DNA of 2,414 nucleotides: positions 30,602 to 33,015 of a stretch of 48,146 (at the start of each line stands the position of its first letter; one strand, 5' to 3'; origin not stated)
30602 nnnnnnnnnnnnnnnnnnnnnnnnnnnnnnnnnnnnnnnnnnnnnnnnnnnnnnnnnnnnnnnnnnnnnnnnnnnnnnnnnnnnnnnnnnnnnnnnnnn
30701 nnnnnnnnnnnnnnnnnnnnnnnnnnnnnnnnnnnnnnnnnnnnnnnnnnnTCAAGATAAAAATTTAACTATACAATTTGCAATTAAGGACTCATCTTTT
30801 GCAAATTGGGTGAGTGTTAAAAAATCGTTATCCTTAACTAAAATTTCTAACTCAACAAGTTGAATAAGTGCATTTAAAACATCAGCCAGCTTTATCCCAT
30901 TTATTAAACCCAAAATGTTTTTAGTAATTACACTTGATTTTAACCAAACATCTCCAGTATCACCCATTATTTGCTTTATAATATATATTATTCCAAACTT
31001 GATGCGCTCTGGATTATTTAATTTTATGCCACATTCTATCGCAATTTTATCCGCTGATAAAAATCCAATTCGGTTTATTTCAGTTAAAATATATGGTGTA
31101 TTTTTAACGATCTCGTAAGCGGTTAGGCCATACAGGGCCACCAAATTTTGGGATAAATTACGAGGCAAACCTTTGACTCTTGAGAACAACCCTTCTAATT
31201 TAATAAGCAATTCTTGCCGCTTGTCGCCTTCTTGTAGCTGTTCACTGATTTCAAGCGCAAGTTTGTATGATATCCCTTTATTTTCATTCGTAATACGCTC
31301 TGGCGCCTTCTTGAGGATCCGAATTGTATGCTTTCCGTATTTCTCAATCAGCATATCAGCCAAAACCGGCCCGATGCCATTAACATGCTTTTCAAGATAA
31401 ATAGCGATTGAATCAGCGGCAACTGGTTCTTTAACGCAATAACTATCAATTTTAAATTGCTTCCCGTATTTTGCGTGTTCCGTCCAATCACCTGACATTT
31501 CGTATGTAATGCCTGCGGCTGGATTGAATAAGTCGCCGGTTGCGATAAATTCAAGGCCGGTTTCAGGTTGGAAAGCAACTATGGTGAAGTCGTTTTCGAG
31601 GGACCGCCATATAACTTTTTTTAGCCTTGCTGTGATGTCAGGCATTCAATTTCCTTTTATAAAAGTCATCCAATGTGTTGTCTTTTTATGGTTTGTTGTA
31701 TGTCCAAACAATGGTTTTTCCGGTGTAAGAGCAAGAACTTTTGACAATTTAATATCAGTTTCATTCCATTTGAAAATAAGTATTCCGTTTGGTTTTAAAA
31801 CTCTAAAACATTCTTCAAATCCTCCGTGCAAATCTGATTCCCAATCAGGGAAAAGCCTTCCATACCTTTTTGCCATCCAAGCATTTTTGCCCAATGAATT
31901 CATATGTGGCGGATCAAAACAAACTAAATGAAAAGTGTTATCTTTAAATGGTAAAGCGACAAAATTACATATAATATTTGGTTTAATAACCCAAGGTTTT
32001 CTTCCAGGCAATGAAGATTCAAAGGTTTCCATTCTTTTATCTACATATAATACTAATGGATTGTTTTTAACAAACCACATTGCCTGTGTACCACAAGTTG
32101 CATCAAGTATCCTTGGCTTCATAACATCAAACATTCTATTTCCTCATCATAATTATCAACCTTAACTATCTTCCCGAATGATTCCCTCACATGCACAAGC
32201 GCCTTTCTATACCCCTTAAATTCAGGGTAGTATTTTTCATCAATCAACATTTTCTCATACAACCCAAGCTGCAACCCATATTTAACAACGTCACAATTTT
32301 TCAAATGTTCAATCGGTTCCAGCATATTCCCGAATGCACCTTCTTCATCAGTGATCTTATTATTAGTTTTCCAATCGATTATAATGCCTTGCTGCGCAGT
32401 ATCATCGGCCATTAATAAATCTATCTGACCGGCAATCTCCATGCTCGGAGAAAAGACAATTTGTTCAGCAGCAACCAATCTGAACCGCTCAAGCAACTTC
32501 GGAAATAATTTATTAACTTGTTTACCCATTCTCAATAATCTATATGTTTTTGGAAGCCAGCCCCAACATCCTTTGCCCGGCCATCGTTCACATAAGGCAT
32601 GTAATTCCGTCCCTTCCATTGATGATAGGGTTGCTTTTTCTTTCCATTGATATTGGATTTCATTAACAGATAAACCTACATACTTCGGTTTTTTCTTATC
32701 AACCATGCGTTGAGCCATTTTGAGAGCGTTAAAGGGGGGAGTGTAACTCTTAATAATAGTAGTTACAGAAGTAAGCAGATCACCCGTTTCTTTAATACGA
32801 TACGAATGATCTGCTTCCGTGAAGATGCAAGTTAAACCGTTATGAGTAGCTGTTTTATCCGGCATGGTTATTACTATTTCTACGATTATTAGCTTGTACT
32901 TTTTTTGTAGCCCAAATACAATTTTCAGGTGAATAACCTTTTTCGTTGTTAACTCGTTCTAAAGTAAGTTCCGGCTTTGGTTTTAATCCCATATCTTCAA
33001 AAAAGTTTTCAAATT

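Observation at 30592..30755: Leader RNA copy C: a promoter followed by two hairpins whose 7-nt loops are exact complements, upstream of an HNH gene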

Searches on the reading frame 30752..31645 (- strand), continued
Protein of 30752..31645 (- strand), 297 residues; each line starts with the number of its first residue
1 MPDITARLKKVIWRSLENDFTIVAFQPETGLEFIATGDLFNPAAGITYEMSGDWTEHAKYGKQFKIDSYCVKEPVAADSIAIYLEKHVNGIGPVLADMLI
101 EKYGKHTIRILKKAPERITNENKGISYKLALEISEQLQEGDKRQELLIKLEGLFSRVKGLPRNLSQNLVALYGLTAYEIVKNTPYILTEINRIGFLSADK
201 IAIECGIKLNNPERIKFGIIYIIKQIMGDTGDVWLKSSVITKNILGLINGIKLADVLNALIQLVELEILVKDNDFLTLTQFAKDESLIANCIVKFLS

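Call 60: search_protein_families(library=phrogs, proteins=[L034:9534-10160:+, L052:9835-10482:+, L022:9037-9633:+, L023:12593-12961:+, L057:11130-11498:+, L049:8543-8794:+, L053:11357-12115:+], max_evalue=0.01)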
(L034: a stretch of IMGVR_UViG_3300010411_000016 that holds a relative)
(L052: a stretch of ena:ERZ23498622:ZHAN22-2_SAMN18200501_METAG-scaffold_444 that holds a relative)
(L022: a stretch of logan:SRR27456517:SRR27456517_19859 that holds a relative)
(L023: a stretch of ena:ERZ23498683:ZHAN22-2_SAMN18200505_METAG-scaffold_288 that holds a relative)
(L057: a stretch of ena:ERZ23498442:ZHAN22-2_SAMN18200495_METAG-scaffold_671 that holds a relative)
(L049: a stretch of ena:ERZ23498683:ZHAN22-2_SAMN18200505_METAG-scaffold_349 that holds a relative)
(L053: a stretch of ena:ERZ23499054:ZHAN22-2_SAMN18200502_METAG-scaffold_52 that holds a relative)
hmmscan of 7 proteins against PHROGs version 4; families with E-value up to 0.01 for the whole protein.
L034:9534-10160:+ (208 aa): 14 families
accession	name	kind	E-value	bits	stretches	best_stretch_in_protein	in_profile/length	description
phrog_374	-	DNA, RNA and nucleotide metabolism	8.2e-45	154.7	1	2-164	205-363/617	HNH endonuclease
phrog_3377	-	DNA, RNA and nucleotide metabolism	1.5e-35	123.8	1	68-198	10-124/196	HNH endonuclease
phrog_8790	-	DNA, RNA and nucleotide metabolism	1.3e-30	108.2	1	55-190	8-144/241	restriction endonuclease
phrog_2081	-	DNA, RNA and nucleotide metabolism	5.5e-29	102.6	1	65-202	98-237/433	HNH endonuclease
phrog_953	-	DNA, RNA and nucleotide metabolism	1.8e-18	68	1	63-157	215-309/420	HNH endonuclease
phrog_59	-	DNA, RNA and nucleotide metabolism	6.7e-07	30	1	130-207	211-273/423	HNH endonuclease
phrog_28742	-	unknown function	6.6e-06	27.4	1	77-157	28-109/165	-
phrog_4578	-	DNA, RNA and nucleotide metabolism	2.8e-05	25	1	112-159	16-65/130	HNH endonuclease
phrog_29183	-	unknown function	5.5e-05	23.9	1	170-200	11-41/52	-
phrog_1035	-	DNA, RNA and nucleotide metabolism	0.00015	22.8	1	26-206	65-267/271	endonuclease VII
phrog_3118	-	DNA, RNA and nucleotide metabolism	0.0019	18.7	1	119-179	63-126/287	HNH endonuclease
phrog_4151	-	DNA, RNA and nucleotide metabolism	0.0035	18.2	1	177-208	17-48/154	DNA binding protein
phrog_3642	-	DNA, RNA and nucleotide metabolism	0.007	17.3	0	166-202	7-43/79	HTH DNA binding protein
phrog_3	-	transcription regulation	0.0079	17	1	129-204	66-124/430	transcriptional repressor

L052:9835-10482:+ (215 aa): 1 family
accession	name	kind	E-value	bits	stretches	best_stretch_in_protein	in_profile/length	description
phrog_1035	-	DNA, RNA and nucleotide metabolism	3.6e-05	24.8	1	59-210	103-219/271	endonuclease VII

L022:9037-9633:+ (198 aa): 4 families
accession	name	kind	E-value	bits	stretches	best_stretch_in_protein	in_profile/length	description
phrog_14214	-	unknown function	0.00019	22.5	1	4-50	5-51/58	-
phrog_1035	-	DNA, RNA and nucleotide metabolism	0.00022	22.2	1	33-192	80-218/271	endonuclease VII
phrog_10829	-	unknown function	0.004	18.1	0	28-80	109-161/165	-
phrog_2340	-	DNA, RNA and nucleotide metabolism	0.006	17.7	1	9-92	42-124/171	endonuclease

L023:12593-12961:+ (122 aa): 0 families

L057:11130-11498:+ (122 aa): 0 families

L049:8543-8794:+ (83 aa): 0 families

L053:11357-12115:+ (252 aa): 1 family
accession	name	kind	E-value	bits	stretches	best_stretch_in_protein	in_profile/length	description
phrog_5718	-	DNA, RNA and nucleotide metabolism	0.0031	17.6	1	72-171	170-264/394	HNH endonuclease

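Call 61: search_protein_families(library=pfam, proteins=[L034:9534-10160:+, L052:9835-10482:+, L022:9037-9633:+, L023:12593-12961:+, L057:11130-11498:+, L049:8543-8794:+, L053:11357-12115:+], max_evalue=1)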
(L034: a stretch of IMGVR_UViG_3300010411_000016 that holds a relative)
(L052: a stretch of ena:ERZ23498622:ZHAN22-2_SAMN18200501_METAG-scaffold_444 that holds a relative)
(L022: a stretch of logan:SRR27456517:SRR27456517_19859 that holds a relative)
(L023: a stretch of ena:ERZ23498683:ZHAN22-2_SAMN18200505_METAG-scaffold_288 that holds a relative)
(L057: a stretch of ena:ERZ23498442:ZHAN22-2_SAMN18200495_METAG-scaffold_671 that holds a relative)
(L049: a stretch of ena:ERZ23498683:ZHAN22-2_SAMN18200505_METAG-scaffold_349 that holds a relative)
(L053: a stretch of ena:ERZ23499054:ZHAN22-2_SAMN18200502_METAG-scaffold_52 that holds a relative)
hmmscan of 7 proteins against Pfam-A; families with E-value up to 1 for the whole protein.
L034:9534-10160:+ (208 aa): 7 families
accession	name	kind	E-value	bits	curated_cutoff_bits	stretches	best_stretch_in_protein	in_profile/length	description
PF01381.28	HTH_3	-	0.0019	18.6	23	1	174-205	3-34/55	Helix-turn-helix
PF08765.17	Mor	-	0.052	14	24.9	1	177-205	67-96/107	Mor transcription activator family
PF08279.18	HTH_11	-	0.053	13.8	25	1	179-204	15-39/55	HTH domain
PF13542.12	HTH_Tnp_ISL3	-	0.067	13.1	27.4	1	182-204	28-50/51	Helix-turn-helix domain of transposase family ISL3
PF13613.12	HTH_Tnp_4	-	0.074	13.1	27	1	183-204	22-43/53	Helix-turn-helix of DDE superfamily endonuclease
PF15943.11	YdaS_toxin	-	0.093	13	30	1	178-202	6-30/65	Bacterial toxin YdaS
PF01418.23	HTH_6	-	0.16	12.4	28.3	1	169-201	23-55/77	Helix-turn-helix domain, rpiR family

L052:9835-10482:+ (215 aa): 0 families

L022:9037-9633:+ (198 aa): 1 family
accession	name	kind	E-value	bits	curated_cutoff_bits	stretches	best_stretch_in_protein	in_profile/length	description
PF20257.3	SAM_HAT_C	-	0.1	13.4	25.5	0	7-28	35-56/84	SAM hydroxide adenosyltransferase C-terminal domain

L023:12593-12961:+ (122 aa): 0 families

L057:11130-11498:+ (122 aa): 0 families

L049:8543-8794:+ (83 aa): 1 family
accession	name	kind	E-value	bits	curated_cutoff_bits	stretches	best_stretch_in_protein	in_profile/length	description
PF22644.2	BsNagA_N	-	0.25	11.6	27.4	1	50-60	13-23/50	BsNagA composite domain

L053:11357-12115:+ (252 aa): 3 families
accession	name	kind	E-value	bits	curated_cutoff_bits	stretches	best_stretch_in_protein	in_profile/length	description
PF14695.11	LINES_C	-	0.041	13.8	27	1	164-179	19-34/37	Lines C-terminus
PF01844.29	HNH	-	0.067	13.8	21.4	1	194-240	11-46/47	HNH endonuclease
PF22499.1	DUF6990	-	0.078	13.4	27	1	40-131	33-120/180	Family of unknown function (DUF6990)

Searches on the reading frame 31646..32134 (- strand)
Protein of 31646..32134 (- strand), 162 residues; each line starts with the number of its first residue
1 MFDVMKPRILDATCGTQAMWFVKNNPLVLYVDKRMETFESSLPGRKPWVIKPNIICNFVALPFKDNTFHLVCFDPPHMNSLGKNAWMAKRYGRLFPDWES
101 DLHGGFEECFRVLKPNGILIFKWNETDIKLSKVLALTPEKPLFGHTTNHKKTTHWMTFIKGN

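Call 9: search_protein_families(library=pfam, proteins=[window:31646-32134:-], max_evalue=0.01)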
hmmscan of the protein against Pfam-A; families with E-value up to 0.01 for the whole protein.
window:31646-32134:- (162 aa): 1 family
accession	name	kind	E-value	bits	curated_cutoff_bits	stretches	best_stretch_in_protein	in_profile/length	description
PF08241.18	Methyltransf_11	-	0.00012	23.1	21.2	0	100-121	74-95/95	Methyltransferase domain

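Call 10: search_protein_families(library=phrogs, proteins=[window:31646-32134:-], max_evalue=0.001)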
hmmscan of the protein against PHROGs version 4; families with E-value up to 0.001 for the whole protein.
window:31646-32134:- (162 aa): 7 families
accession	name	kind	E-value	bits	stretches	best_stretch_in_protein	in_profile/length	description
phrog_954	-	other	2e-64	218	1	5-161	50-202/229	DNA methyltransferase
phrog_6151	-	other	2.8e-39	134.6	1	61-160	1-98/117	DNA methyltransferase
phrog_11564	-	other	4.4e-27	95.2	1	8-95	6-91/117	DNA methyltransferase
phrog_24333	-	other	3.4e-07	30.9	1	60-124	94-166/238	DNA methyltransferase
phrog_7811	-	other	1.5e-06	28.9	1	8-39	5-36/41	methyltransferase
phrog_67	-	other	0.00013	22.2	1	63-121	138-194/743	DNA methyltransferase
phrog_11619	-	other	0.00094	19.7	0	63-130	82-146/186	DNA methyltransferase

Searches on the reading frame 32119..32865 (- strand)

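Call 9: search_protein_families(library=pfam, proteins=[window:32119-32865:-], max_evalue=0.01)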
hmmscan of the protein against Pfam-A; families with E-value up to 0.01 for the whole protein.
window:32119-32865:- (248 aa): 1 family
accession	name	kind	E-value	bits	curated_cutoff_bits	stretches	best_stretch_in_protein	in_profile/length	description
PF12705.13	PDDEXK_1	-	6.2e-06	26.8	22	1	123-226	105-189/247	PD-(D/E)XK nuclease superfamily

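Call 10: search_protein_families(library=phrogs, proteins=[window:32119-32865:-], max_evalue=0.001)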
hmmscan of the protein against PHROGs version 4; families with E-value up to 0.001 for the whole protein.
window:32119-32865:- (248 aa): 3 families
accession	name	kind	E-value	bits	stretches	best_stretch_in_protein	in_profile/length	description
phrog_298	-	DNA, RNA and nucleotide metabolism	3e-26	93.4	1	3-230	39-231/293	exonuclease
phrog_1227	-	DNA, RNA and nucleotide metabolism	0.00027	21.3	1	142-219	128-196/268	exonuclease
phrog_466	-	DNA, RNA and nucleotide metabolism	0.00096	19.5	0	79-174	209-303/446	exonuclease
